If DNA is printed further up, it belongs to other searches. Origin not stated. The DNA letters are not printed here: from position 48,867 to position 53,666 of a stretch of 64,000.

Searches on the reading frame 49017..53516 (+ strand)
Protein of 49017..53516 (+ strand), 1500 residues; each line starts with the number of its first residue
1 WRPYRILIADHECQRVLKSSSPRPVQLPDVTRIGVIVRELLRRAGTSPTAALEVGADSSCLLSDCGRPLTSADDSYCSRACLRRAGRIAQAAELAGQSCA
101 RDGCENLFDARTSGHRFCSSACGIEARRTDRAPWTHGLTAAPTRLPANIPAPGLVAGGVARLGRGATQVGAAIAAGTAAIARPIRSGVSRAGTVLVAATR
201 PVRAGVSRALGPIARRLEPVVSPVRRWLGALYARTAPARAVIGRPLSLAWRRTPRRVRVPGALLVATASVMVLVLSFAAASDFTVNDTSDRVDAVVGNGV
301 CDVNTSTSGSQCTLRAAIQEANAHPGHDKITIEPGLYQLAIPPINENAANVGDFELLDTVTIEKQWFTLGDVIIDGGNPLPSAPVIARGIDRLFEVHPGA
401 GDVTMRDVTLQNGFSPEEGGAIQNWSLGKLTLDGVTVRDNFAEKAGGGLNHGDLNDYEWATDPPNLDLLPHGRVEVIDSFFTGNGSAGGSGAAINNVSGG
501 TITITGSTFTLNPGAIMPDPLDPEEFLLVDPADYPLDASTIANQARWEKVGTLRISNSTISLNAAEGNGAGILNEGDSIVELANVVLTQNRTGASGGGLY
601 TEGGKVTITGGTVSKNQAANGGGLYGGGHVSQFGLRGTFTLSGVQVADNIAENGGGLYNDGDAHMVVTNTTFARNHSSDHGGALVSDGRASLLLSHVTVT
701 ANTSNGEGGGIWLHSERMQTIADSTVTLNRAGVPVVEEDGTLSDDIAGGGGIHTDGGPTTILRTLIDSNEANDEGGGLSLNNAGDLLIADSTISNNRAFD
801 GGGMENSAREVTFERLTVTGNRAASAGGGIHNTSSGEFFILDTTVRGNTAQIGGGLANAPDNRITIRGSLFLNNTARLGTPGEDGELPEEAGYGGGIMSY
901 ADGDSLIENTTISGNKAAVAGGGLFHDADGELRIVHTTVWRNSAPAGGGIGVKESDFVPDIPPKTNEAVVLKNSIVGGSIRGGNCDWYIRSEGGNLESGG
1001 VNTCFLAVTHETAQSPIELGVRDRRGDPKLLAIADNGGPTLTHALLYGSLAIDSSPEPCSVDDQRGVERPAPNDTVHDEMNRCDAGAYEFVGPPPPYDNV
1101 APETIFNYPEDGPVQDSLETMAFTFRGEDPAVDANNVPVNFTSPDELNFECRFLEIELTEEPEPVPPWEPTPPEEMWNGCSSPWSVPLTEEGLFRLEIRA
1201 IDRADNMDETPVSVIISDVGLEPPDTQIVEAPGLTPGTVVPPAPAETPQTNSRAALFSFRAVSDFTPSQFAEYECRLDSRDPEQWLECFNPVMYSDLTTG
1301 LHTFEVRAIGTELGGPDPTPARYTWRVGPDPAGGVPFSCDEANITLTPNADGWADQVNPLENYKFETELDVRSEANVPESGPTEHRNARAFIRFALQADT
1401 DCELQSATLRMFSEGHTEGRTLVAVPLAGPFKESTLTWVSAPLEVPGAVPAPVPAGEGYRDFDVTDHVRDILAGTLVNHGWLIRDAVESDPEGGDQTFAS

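Call 42: search_protein_families(library=pfam, proteins=[window:49017-53516:+], max_evalue=0.01)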
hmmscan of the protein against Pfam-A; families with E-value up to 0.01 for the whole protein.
window:49017-53516:+ (1500 aa): 3 families
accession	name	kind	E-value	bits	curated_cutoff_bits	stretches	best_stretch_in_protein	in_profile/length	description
PF24517.2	CBM96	-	2e-11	44.5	26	1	1344-1485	3-139/164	Carbohydrate-binding module family 96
PF05048.19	NosD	-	1.3e-06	28.5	23.6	1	690-800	42-150/212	Periplasmic copper-binding protein (NosD)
PF02415.23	Chlam_PMP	-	0.0001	22.6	20.6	0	816-833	2-19/19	Chlamydia polymorphic membrane protein (Chlamydia_PMP) repeat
